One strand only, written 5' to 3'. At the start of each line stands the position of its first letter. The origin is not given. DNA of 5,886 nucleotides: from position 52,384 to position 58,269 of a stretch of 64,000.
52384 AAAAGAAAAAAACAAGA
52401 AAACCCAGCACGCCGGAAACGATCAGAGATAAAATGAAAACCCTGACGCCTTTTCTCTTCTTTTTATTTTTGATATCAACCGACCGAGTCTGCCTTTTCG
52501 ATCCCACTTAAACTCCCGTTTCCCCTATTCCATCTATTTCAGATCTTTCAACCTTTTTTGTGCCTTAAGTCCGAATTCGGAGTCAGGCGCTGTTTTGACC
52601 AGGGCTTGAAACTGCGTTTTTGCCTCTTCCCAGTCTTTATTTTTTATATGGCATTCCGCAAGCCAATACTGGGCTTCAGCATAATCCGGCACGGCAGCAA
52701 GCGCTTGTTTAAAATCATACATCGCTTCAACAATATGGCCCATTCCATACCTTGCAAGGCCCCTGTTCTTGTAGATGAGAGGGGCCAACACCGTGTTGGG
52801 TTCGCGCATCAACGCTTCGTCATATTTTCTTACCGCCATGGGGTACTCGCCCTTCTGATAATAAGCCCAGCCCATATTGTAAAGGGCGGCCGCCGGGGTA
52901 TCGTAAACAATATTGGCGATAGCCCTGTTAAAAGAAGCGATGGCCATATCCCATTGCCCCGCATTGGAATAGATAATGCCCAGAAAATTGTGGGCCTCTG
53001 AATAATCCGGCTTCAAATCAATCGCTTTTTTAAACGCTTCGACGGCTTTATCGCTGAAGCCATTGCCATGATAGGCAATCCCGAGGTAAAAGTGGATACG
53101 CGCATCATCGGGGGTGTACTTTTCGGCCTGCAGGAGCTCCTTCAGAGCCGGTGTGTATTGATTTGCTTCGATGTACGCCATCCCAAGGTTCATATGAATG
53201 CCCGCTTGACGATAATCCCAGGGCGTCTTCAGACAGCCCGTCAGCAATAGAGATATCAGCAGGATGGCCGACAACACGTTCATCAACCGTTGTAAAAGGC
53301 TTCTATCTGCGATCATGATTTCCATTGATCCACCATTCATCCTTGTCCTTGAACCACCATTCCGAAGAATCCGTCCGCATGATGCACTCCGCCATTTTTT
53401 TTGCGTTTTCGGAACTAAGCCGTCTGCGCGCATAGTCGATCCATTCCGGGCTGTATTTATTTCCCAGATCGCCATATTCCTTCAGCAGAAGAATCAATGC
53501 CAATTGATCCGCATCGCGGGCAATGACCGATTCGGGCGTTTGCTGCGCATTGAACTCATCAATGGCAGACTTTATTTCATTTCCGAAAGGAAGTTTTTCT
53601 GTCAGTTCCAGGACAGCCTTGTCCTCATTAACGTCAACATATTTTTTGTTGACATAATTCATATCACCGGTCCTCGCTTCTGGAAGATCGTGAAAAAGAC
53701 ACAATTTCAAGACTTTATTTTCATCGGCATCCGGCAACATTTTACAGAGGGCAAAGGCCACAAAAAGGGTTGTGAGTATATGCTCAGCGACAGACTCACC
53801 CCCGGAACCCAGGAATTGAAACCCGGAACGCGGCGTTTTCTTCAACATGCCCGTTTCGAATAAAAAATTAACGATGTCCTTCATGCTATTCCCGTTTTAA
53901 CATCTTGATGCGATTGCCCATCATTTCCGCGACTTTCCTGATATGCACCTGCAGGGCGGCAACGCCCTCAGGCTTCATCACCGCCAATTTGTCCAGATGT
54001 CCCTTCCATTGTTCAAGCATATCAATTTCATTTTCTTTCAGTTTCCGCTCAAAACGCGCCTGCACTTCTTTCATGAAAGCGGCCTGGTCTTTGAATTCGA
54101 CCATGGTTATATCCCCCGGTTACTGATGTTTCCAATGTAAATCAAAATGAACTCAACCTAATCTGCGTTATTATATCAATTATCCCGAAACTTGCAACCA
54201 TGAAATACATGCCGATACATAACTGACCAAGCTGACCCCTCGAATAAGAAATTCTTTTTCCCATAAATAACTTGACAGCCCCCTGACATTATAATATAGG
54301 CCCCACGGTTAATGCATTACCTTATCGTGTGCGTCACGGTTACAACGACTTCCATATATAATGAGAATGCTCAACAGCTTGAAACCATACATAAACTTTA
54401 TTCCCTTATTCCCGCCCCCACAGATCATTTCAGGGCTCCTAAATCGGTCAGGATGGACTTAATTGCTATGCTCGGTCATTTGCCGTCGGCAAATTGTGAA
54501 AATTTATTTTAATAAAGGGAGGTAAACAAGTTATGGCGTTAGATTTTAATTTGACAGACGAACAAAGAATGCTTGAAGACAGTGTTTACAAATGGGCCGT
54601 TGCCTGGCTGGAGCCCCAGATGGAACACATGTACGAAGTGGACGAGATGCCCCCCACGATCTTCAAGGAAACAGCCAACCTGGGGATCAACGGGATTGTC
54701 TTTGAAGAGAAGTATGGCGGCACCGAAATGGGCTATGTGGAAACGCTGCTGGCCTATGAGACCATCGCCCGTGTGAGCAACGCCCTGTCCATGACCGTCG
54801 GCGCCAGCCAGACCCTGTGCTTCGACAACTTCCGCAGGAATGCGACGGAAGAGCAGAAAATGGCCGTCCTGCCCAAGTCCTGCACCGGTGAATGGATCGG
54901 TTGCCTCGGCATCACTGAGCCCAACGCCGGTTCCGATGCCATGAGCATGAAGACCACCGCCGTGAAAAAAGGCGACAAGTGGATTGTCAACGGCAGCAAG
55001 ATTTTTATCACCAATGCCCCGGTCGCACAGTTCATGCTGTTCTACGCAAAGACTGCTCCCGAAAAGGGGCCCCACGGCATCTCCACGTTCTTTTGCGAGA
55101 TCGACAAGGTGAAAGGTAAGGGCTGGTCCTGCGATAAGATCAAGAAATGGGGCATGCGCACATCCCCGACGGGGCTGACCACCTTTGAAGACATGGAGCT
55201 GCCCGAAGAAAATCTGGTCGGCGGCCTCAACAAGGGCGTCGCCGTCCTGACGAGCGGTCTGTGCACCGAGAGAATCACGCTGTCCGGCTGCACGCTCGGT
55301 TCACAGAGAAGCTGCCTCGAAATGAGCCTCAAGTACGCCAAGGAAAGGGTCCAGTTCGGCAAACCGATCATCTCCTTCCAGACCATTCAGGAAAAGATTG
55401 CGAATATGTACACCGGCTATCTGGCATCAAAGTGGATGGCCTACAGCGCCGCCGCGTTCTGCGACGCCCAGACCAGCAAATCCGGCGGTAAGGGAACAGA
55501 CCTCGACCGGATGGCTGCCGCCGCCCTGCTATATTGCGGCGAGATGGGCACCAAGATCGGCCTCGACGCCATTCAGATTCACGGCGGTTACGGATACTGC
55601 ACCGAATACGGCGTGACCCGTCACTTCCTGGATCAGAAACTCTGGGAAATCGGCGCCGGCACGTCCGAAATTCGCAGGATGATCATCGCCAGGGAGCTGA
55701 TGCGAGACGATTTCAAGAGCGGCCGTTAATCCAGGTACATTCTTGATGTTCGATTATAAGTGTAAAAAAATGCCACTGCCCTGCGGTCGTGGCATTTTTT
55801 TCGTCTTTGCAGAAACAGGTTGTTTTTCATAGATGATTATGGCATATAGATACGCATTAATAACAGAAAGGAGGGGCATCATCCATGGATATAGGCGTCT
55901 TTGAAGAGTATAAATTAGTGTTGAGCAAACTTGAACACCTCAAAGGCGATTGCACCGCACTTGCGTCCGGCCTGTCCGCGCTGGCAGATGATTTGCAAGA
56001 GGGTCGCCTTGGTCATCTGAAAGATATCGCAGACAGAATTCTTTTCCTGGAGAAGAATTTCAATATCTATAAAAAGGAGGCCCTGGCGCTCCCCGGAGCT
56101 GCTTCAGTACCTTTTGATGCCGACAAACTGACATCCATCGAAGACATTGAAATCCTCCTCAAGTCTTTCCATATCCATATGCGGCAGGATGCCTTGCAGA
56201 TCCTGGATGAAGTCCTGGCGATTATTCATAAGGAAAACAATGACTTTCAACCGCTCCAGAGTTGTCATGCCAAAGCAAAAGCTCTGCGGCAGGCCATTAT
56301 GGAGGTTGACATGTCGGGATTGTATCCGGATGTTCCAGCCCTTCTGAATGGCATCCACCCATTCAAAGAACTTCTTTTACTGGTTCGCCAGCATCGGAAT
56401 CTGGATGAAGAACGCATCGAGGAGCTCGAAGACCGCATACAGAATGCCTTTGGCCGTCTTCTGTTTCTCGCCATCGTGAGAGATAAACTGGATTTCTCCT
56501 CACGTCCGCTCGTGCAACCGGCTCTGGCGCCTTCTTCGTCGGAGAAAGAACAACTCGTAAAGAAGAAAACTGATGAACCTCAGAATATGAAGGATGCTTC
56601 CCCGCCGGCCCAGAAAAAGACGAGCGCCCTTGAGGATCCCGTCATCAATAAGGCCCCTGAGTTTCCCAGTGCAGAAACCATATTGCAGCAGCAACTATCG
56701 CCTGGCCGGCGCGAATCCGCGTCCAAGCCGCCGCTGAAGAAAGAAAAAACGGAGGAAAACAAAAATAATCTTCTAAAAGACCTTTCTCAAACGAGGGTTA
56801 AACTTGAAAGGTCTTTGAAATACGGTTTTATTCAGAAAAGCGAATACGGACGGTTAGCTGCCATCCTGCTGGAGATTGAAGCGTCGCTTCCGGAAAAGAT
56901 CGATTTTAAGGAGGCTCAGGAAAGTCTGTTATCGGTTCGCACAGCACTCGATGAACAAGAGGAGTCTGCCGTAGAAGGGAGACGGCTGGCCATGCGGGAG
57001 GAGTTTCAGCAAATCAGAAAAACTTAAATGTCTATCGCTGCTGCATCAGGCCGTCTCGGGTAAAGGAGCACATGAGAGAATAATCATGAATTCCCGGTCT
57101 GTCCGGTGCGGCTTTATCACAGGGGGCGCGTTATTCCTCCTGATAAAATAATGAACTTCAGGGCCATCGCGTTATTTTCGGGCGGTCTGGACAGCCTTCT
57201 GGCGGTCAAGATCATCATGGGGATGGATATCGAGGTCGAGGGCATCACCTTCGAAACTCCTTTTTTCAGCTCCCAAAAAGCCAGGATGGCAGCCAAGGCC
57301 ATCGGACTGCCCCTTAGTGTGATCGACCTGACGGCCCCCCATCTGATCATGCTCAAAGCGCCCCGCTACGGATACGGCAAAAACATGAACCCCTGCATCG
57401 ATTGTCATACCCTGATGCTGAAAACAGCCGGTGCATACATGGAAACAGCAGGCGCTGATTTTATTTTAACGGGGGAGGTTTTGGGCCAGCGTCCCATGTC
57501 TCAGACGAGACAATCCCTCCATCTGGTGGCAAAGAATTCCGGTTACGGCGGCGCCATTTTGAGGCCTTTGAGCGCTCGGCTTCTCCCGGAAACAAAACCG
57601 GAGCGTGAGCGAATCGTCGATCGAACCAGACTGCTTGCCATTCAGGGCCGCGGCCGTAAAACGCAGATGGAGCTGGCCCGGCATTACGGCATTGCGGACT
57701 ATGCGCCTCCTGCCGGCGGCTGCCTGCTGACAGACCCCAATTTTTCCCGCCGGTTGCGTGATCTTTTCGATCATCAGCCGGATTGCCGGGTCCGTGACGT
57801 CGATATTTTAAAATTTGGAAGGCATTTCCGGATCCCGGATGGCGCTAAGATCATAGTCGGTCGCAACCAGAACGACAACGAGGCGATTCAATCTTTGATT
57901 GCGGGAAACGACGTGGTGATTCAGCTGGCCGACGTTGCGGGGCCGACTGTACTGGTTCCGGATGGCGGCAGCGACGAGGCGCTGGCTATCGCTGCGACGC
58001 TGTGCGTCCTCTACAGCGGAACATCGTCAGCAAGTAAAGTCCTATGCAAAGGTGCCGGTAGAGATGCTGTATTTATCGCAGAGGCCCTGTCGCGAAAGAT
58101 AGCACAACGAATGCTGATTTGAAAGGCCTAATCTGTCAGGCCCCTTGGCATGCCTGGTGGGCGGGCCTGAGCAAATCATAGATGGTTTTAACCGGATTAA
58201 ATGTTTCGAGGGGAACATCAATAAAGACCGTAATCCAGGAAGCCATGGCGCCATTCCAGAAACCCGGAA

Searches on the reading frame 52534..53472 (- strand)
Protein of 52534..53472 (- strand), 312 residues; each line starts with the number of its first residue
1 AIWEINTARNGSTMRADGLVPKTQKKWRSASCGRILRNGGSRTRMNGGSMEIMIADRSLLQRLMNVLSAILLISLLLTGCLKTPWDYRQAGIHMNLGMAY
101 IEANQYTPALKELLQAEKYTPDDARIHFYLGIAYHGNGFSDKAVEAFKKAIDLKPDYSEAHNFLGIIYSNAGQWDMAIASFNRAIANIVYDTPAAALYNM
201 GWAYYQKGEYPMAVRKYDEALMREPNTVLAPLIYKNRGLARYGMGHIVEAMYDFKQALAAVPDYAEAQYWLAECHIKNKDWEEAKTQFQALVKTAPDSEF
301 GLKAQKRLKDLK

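Call 48: search_protein_families(library=pfam, proteins=[window:52534-53472:-], max_evalue=0.00001)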
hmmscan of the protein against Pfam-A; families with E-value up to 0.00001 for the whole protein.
window:52534-53472:- (312 aa): 17 families
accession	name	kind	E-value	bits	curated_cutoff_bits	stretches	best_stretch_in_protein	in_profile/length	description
PF07719.23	TPR_2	-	4.3e-39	129.8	27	1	194-226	1-33/34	Tetratricopeptide repeat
PF00515.34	TPR_1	-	1.5e-31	107.3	27.8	1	194-226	1-33/34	Tetratricopeptide repeat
PF13414.12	TPR_11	-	3e-28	97.7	26.8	1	97-138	1-42/42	TPR repeat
PF14559.12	TPR_19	-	3.9e-27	94.8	25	1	244-304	4-66/68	Tetratricopeptide repeat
PF13432.12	TPR_16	-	8.5e-26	90.5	32.7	2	95-157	2-64/65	Tetratricopeptide repeat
PF13174.12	TPR_6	-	3.7e-20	71.5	26.3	1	266-298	1-33/33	Tetratricopeptide repeat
PF13431.12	TPR_17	-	1.3e-18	66.1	24.4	0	146-179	1-34/34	Tetratricopeptide repeat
PF13424.12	TPR_12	-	1.5e-18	67.2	30.1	1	159-221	4-72/77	Tetratricopeptide repeat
PF13181.12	TPR_8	-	4.5e-18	64.2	25.7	0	125-157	2-34/34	Tetratricopeptide repeat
PF13428.12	TPR_14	-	5.4e-17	61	23.5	0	266-301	2-37/44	Tetratricopeptide repeat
PF13176.12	TPR_7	-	1.5e-15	56.3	27.9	0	196-226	1-33/36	Tetratricopeptide repeat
PF13371.12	TPR_9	-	1.5e-10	41.4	35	0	206-266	7-64/73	Tetratricopeptide repeat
PF24575.1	TPR_Slam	-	8e-08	33.1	35.2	0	244-288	60-104/104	Surface lipoprotein assembly modifier, N-terminal TPR repeats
PF23914.1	TPR_CcmH_CycH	-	1.4e-07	31.9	42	0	107-220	36-147/158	Cytochrome c-type biogenesis protein H TPR domain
PF14561.12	TPR_20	-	2.5e-07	31.4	25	0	106-190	4-90/90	Tetratricopeptide repeat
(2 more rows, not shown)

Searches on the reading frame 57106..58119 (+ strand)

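Call 48: search_protein_families(library=pfam, proteins=[window:57106-58119:+], max_evalue=0.00001)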
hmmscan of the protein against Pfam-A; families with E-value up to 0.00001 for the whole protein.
window:57106-58119:+ (338 aa): 2 families
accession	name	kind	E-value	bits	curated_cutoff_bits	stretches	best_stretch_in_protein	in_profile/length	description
PF18297.6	NFACT-R_2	-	2.6e-16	60.1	26.9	1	238-313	1-76/104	NFACT protein RNA binding domain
PF02568.20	ThiI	-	5e-09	36.5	20.5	1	19-155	5-144/197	Thiamine biosynthesis protein (ThiI)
